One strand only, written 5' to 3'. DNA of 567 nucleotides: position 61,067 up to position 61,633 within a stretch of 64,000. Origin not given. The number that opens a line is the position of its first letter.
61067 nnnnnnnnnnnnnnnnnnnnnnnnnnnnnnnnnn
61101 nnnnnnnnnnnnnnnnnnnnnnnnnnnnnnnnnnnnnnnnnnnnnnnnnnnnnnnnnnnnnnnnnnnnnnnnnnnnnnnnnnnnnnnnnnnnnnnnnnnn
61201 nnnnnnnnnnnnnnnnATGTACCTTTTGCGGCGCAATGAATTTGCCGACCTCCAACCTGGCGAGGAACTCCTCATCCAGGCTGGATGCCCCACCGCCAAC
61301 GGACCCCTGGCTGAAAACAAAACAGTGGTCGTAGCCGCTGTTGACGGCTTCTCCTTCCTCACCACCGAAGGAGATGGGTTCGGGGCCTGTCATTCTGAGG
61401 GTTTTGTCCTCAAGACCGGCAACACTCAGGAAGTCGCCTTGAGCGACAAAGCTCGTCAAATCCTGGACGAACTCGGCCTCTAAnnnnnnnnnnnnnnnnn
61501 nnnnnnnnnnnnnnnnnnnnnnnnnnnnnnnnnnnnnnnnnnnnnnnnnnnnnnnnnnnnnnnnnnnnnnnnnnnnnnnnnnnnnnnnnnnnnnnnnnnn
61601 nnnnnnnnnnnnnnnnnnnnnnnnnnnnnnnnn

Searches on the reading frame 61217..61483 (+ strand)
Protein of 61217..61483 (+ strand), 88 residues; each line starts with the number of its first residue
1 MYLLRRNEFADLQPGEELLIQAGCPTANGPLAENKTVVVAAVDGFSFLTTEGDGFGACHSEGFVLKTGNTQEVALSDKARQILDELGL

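Call 11: search_protein_families(library=phrogs, proteins=[window:61217-61483:+], max_evalue=0.1)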
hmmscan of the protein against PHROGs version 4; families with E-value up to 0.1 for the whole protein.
window:61217-61483:+ (88 aa): 0 families

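Call 12: search_protein_families(library=pfam, proteins=[window:61217-61483:+], max_evalue=0.1)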
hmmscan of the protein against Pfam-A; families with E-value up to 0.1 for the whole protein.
window:61217-61483:+ (88 aa): 0 families

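Call 13: find_homologous_proteins(query=window:61217-61483:+, max_evalue=0.01)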
Query window:61217-61483:+ (88 aa): 7 proteins with E <= 0.01 among 12 candidates.
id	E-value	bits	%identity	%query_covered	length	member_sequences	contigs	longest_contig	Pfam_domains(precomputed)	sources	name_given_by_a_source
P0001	1.4e-49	183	98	100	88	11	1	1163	-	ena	-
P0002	4.0e-49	182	98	99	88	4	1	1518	-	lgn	-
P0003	1.0e-43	165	88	100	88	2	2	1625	-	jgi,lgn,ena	-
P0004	1.5e-41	158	86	98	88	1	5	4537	-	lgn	-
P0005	6.1e-36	140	74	98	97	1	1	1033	-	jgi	-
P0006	7.3e-23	98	94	59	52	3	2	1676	-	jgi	-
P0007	7.5e-14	69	60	92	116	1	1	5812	-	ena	-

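Call 16: find_encoding_contigs(protein=P0004, flank=10000, max_places=6)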
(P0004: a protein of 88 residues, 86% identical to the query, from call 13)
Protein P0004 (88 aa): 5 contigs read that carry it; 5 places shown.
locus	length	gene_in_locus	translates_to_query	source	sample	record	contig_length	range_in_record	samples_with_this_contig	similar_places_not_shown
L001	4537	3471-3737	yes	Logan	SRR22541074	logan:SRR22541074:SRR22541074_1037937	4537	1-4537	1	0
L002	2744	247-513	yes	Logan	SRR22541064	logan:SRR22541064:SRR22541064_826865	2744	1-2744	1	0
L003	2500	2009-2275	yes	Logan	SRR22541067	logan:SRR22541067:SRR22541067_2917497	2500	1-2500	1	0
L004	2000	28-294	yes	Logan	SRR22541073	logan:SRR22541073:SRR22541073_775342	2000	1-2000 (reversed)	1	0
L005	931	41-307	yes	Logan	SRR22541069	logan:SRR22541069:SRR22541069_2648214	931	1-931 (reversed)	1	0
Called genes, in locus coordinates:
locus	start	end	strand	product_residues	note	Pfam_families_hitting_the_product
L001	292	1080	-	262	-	PF00702:Hydrolase (weak), PF13242:Hydrolase_like (faint)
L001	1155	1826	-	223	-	PF13399:LytR_C (weak)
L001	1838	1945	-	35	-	-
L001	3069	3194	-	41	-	-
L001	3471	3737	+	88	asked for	-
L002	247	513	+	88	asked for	-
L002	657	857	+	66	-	-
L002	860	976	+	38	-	-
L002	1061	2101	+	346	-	PF00571:CBS (weak), PF01769:MgtE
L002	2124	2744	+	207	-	?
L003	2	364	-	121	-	?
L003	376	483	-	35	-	-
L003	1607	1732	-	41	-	-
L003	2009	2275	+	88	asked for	-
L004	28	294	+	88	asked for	-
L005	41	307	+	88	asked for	-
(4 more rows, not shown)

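Call 17: find_encoding_contigs(protein=P0007, flank=10000, max_places=6)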
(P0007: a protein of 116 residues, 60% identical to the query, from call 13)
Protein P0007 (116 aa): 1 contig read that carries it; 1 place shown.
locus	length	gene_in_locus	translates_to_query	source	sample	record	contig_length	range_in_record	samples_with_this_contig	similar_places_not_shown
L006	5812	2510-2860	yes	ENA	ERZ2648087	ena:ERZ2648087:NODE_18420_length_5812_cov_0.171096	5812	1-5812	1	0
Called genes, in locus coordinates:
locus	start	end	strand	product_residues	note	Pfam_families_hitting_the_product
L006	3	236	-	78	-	?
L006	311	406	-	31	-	-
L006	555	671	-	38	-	-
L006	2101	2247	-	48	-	-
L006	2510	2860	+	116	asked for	-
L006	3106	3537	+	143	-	-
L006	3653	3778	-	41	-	-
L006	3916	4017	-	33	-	-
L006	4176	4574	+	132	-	-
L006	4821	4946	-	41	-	-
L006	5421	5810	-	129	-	?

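Call 33: predict_structure(alignment_id=A2)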
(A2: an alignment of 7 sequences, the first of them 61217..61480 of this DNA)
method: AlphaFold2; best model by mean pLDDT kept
length: 88 residues; sequences in the alignment: 7
mean_pLDDT: 51.0   pTM: 0.45
mean pLDDT of the five models: 51.0, 45.3, 45.1, 44.1, 39.4
residues with pLDDT >= 90: 0; 70-90: 5; 50-70: 40; < 50: 43
segments of 3 or more residues with pLDDT < 50: 1-7, 52-83, 85-88
pLDDT, mean of each block of 10 residues (from residue 1): 48 66 64 67 57 45 28 38 44
secondary structure, 60 per line:
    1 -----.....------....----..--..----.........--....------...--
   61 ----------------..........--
elements in order: H6-10 E17-20 E35-43 E46-49 H77-86

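Call 34: search_protein_representatives(alignment_id=A2)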
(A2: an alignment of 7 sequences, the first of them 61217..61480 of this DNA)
Query: 7 sequences, 88 profile positions. Proteins with E-value up to 0.001 (for the whole library): 11; up to 1e-10: 2; up to 1e-30: 1. The best 11 are listed.
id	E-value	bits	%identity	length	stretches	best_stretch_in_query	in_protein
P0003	2.8e-51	187.7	-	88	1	1-87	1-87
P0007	7.2e-13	64.5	-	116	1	1-80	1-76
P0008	1.1e-10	57.6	-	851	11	15-46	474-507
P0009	4.0e-06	42.9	-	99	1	9-85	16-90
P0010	1.7e-05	40.9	-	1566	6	46-71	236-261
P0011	2.6e-05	40.3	-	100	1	8-85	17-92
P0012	4.3e-05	39.6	-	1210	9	35-63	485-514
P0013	6.6e-05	39.0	-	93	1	9-86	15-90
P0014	7.9e-05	38.8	-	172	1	9-83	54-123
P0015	3.2e-04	36.8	-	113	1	9-85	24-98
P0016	3.4e-04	36.7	-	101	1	7-87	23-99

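Call 37: find_homologous_proteins(query=A3, max_evalue=0.01)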
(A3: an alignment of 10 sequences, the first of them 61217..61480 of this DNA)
Query A3 (10 sequences) (88 aa, profile of the alignment): 13 proteins with E <= 0.01 among 3629 candidates.
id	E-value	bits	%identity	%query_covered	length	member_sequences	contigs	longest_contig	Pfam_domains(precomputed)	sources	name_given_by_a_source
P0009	2.3e-35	138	41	91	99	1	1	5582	-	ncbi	-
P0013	1.2e-33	132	35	91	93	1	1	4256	-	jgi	-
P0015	1.7e-31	125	36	90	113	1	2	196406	-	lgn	-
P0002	1.1e-30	123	98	99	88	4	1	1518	-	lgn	-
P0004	2.3e-30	122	86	98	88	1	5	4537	-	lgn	-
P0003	6.4e-30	120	88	100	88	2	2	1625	-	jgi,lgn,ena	-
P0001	1.7e-29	119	98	100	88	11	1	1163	-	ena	-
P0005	1.8e-29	119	74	98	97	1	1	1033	-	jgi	-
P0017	2.3e-24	102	63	100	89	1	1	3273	-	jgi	-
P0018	4.9e-23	98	37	85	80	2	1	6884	-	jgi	-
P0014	2.6e-20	90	38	86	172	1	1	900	-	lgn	-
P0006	6.7e-16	75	94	59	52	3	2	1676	-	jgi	-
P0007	2.4e-4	38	60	92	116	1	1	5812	-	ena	-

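Call 38: find_encoding_contigs(protein=P0017, flank=10000)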
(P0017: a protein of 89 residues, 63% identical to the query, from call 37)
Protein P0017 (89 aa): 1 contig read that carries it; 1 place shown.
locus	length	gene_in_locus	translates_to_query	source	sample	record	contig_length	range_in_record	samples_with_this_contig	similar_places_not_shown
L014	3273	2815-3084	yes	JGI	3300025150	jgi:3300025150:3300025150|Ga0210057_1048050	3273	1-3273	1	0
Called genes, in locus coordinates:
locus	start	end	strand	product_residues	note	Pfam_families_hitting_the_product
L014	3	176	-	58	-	?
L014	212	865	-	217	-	PF13399:LytR_C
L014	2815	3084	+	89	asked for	-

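Call 39: find_encoding_contigs(protein=P0015, flank=8000)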
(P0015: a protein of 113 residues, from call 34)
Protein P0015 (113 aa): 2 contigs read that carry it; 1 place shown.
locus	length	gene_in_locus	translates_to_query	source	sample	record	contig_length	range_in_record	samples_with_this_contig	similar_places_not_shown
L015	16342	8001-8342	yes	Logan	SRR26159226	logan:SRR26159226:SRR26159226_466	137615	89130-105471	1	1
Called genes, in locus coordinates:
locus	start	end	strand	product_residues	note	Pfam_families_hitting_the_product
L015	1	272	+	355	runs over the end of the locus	-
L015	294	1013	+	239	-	PF00535:Glycos_transf_2, PF13641:Glyco_tranf_2_3 (weak)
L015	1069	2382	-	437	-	PF02812:ELFV_dehydrog_N, PF00208:ELFV_dehydrog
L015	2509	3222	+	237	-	PF08241:Methyltransf_11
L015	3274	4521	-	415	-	-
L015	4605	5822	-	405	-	-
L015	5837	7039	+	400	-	-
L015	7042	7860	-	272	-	PF02348:CTP_transf_3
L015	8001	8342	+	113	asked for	-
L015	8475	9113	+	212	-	-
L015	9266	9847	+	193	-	PF13489:Methyltransf_23 (weak), PF03291:mRNA_G-N7_MeTrfase (weak), PF13847:Methyltransf_31, PF08241:Methyltransf_11, PF08242:Methyltransf_12, PF13649:Methyltransf_25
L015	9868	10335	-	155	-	PF04074:DUF386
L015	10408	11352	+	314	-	PF00248:Aldo_ket_red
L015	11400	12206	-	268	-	PF00106:adh_short, PF01370:Epimerase (weak), PF08659:KR, PF13561:adh_short_C2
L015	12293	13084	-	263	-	PF13489:Methyltransf_23, PF13847:Methyltransf_31 (weak), PF08241:Methyltransf_11, PF08242:Methyltransf_12, PF13649:Methyltransf_25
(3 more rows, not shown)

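Call 40: find_encoding_contigs(protein=P0009, flank=8000)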
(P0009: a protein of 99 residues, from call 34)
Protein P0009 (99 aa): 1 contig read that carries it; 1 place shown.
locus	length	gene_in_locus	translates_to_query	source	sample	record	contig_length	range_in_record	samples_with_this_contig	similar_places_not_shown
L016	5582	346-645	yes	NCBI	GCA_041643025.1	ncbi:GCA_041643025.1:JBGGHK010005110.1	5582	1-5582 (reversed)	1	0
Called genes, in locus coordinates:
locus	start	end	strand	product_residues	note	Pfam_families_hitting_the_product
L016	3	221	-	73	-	?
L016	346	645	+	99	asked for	-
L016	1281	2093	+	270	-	-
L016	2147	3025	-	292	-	-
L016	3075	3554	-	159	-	-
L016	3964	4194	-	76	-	PF07927:HicA_toxin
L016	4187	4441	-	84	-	PF15919:HicB_lk_antitox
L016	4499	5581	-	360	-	?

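Call 46: find_encoding_contigs(protein=P0018, flank=8000)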
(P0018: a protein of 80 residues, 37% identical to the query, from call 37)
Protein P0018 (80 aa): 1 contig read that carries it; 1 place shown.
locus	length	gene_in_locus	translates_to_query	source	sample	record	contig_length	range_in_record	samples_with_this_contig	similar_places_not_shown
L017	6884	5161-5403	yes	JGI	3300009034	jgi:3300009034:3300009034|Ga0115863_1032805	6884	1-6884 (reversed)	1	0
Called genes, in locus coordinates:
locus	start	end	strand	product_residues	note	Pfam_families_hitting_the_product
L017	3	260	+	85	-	?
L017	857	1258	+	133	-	-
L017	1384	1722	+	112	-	-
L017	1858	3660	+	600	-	PF09972:DUF2207, PF20990:DUF2207_C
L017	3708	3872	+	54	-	-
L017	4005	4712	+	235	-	-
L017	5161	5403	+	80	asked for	-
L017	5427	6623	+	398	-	PF00285:Citrate_synt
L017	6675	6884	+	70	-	?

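Call 47: find_encoding_contigs(protein=P0013, flank=8000)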
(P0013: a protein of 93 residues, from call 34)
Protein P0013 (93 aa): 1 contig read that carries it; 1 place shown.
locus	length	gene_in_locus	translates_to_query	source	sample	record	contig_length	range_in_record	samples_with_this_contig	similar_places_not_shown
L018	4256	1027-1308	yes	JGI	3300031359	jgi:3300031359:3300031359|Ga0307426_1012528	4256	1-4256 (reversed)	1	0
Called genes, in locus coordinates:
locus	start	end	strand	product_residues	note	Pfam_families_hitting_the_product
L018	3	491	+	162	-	?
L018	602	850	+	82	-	-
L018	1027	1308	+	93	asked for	-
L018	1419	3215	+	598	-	PF01807:Zn_ribbon_DnaG, PF08275:DNAG_N, PF01751:Toprim, PF13155:Toprim_2, PF13662:Toprim_4, PF10410:DnaB_bind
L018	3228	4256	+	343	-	?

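Call 51: predict_structure(alignment_id=A4)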
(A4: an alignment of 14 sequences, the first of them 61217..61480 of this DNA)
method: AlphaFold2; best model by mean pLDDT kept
length: 88 residues; sequences in the alignment: 14
mean_pLDDT: 92.6   pTM: 0.83
mean pLDDT of the five models: 92.6, 91.6, 90.2, 90.1, 89.2
residues with pLDDT >= 90: 71; 70-90: 17; 50-70: 0; < 50: 0
segments of 3 or more residues with pLDDT < 50: none
pLDDT, mean of each block of 10 residues (from residue 1): 90 97 91 96 94 88 92 96 89
secondary structure, 60 per line:
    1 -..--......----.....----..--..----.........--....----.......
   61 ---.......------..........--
elements in order: H6-11 E16-20 E35-43 E46-49 E54-56 H57-60 E64-70 H77-86

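Call 57: fold_search(model_id=the predicted structure, library=pdb)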
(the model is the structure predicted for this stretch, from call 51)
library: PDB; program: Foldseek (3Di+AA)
matches with E <= 10: 670; with E <= 0.001: 0
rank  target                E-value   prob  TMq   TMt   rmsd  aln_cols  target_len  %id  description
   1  2vid_A                4.6e-02  0.82  0.38  0.19  11.0        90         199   16  Serine protease SplB from Staphylococcus aureus at 1.8A resolution (released 2008-05-13)
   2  6q12_B                7.2e-02  0.44  0.32  0.16  10.2        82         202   20  Structure of pro-Esp mutant- S66V (released 2019-08-14)
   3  4k1t_C                9.8e-02  0.60  0.36  0.18  11.1        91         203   18  Gly-Ser-SplB protease from Staphylococcus aureus at 1.60 A resolution (released 2014-04-16)
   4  1qy6                  9.8e-02  0.51  0.37  0.17  11.3        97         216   16  Structue of V8 Protease from Staphylococcus aureus (released 2004-02-17)
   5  6yv5                  1.1e-01  0.60  0.37  0.18  11.1        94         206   16  Crystal Structure of Serine protease SplB N3Q/S154R from Staphylococcus aureus (released 2021-05-12)
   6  6tya                  1.2e-01  0.51  0.36  0.17  11.1        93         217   18  Structure of N-terminus locked Esp with one pro-peptide residue - V67C, D255C (released 2019-08-28)
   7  4k1t_A                1.6e-01  0.51  0.36  0.18  11.1        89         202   17  Gly-Ser-SplB protease from Staphylococcus aureus at 1.60 A resolution (released 2014-04-16)
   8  1wcz                  1.7e-01  0.41  0.37  0.17  11.2        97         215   16  Crystal structure of an alkaline form of v8 protease from Staphylococcus aureus (released 2004-06-01)
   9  6pym                  1.9e-01  0.38  0.36  0.17  11.2        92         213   18  Structure of active-site serine mutant of ESP, serine protease from Staphylococcus epidermidis (released 2019-08-14)
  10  6q12_A                2.1e-01  0.23  0.31  0.15  10.3        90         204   16  Structure of pro-Esp mutant- S66V (released 2019-08-14)
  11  4jcn                  2.2e-01  0.38  0.36  0.17  11.2        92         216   18  Structure of ESP, serine protease from Staphylococcus epidermidis (released 2013-09-04)
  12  6u1b                  2.2e-01  0.38  0.36  0.17  11.1        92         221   18  Structure of N-terminus locked Esp with eight pro-peptide residues - V67C, D255C (released 2019-09-04)
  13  4inl                  2.2e-01  0.25  0.32  0.16  10.8        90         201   12  Crystal structure of SplD protease from Staphylococcus aureus at 2.1 A resolution (released 2013-10-30)
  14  5lyo_A                2.3e-01  0.18  0.32  0.14  12.9       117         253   10  Crystal structure of the zymogen matriptase catalytic domain (released 2017-10-25)
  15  6yv6                  2.5e-01  0.47  0.37  0.18  11.1        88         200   17  Crystal Structure of Serine protease SplB N2K/N3Q/S154R from Staphylococcus aureus (released 2021-05-12)
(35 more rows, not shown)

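Call 59: search_solved_structures(query=A4, max_evalue=10)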
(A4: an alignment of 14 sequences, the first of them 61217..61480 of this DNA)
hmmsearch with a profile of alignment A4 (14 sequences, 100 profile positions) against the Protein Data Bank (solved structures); distinct sequences matched with E-value up to 10: 10.
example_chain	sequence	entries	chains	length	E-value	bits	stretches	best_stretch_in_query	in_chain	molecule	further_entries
5lad_A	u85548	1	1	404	0.16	14.8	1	13-41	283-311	Putative GTP-binding protein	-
3qq5_A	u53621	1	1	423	0.16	14.8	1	13-41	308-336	Small GTP-binding protein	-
5kh0_A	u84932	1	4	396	0.19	14.5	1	14-41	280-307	Small GTP-binding protein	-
7nmm_A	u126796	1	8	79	0.29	13.9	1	24-69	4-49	sHMAx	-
7b5h_AJ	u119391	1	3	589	0.43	13.4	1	16-69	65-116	All3320 protein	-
1o0x_A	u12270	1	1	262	0.75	12.6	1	22-65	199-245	Methionine aminopeptidase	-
8doa_A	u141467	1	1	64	0.8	12.5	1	63-92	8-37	HEEH mini-protein TK_rd5_0958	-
6izg_A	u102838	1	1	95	0.83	12.4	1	45-75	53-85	Ubiquitin-fold modifier 1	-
2rhs_B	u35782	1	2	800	1.2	11.9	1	7-50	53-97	Phenylalanyl-tRNA synthetase beta chain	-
1t57_A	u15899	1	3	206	1.4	11.7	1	43-95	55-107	Conserved Protein MTH1675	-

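Call 60: fold_search(model_id=the predicted structure, library=viral)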
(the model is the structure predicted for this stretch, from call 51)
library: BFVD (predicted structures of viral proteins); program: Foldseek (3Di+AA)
matches with E <= 10: 845; with E <= 0.001: 0
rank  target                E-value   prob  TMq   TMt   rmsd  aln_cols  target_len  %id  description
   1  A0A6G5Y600            1.9e-02  0.97  0.46  0.14   6.7        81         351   17  (no name in the UniProt tables at hand)
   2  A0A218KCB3            5.5e-02  0.30  0.31  0.08  14.9       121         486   12  SH3b domain-containing protein [Bacillus phage PBC2]
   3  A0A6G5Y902            6.3e-02  0.85  0.45  0.43  10.0        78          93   15  (no name in the UniProt tables at hand)
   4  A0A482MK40            7.6e-02  0.87  0.46  0.38   9.9        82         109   20  Uncharacterized protein [Nodularia phage vB_NspS-kac65v161]
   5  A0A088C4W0            8.1e-02  0.75  0.37  0.18  12.4        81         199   18  (no name in the UniProt tables at hand)
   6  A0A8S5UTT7            8.6e-02  0.80  0.47  0.26  10.8        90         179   17  Uncharacterized protein [Myoviridae sp. ctYA416]
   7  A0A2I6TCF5            9.7e-02  0.80  0.40  0.39   5.4        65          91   17  (no name in the UniProt tables at hand)
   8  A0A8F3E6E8            9.7e-02  0.54  0.37  0.17  13.3        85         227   18  Endolysin [Arthrobacter phage Sicarius2]
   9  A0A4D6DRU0            1.0e-01  0.77  0.46  0.22   9.4        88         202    9  Uncharacterized protein [Enterococcus phage vB_EfaP_Ef7.3]
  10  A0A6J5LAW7            1.0e-01  0.75  0.44  0.34  12.3        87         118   11  Uncharacterized protein [uncultured Caudovirales phage]
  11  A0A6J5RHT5            1.0e-01  0.72  0.43  0.17  12.7        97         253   11  CHAP domain containing protein [uncultured Caudovirales phage]
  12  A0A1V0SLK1            1.2e-01  0.33  0.38  0.10  13.7       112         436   11  Collagen triple helix repeat motif-containing protein (Fragment) [Klosneuvirus KNV1]
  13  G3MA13                1.2e-01  0.77  0.43  0.27   4.6        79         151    9  Gp272 [Bacillus phage G]
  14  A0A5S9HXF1            1.3e-01  0.72  0.43  0.20  11.1        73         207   11  Uncharacterized protein [Tenacibaculum phage PTm1]
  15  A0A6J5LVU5            1.3e-01  0.66  0.39  0.44   7.4        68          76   13  Uncharacterized protein [uncultured Caudovirales phage]
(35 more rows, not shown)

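Call 61: search_protein_families(library=pfam, alignment_id=A4, max_evalue=1)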
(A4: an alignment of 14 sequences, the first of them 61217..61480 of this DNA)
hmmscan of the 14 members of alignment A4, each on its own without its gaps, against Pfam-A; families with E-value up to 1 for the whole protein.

A. member 1, window:61217-61480:+ (88 aa): 0 families

B. families by the number of members that match (of 14 scanned): 5 families
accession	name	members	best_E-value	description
PF01878.24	EVE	1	0.057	EVE domain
PF18603.7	LAL_C2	1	0.081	L-amino acid ligase C-terminal domain 2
PF17123.11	zf-RING_11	1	0.094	RING-like zinc finger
PF00122.25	E1-E2_ATPase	1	0.13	E1-E2 ATPase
PF07385.18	Lyx_isomer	1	0.29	D-lyxose isomerase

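Call 75: search_protein_families(library=ncbifam, proteins=[window:61217-61483:+, P0009, P0015, P0016, P0013], max_evalue=1)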
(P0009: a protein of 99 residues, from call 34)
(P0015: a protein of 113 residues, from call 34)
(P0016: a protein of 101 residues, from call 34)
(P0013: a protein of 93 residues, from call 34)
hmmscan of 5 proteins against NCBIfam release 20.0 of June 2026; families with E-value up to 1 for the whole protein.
window:61217-61483:+ (88 aa): 0 families

P0009 (99 aa): 0 families

P0015 (113 aa): 1 family
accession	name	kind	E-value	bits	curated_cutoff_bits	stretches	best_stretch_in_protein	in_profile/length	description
TIGR01522.1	ATPase-IIA2_Ca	equivalog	0.062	11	798.3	1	19-65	127-172/854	calcium-transporting P-type ATPase, PMR1-type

P0016 (101 aa): 1 family
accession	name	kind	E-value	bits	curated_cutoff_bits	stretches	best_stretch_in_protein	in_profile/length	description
NF002008.0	PRK00809.1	subfamily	0.031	13.9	139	1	13-77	20-83/146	hypothetical protein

P0013 (93 aa): 0 families

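Call 76: search_protein_families(library=padloc, proteins=[window:61217-61483:+, P0009, P0015, P0016, P0013], max_evalue=1)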
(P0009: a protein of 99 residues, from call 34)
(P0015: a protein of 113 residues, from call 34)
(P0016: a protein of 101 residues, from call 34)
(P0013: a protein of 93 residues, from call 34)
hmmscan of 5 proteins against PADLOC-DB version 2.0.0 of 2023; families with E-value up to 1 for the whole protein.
window:61217-61483:+ (88 aa): 0 families

P0009 (99 aa): 0 families

P0015 (113 aa): 0 families

P0016 (101 aa): 1 family
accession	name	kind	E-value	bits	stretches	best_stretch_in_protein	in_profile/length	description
PDLC00740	Effector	-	0.017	11.9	1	70-98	92-120/391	Endonuclease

P0013 (93 aa): 0 families

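Call 101: search_dna_similar(query=window:61217-61480:+, collection=phages, mode=protein, max_evalue=0.1, max_rows=5)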
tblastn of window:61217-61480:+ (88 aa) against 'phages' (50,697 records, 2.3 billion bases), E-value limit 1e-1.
No match.

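Call 102: search_dna_similar(query=window:61217-61480:+, collection=plasmids, mode=protein, max_evalue=0.1, max_rows=5)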
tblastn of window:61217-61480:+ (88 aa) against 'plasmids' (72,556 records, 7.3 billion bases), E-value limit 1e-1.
No match.
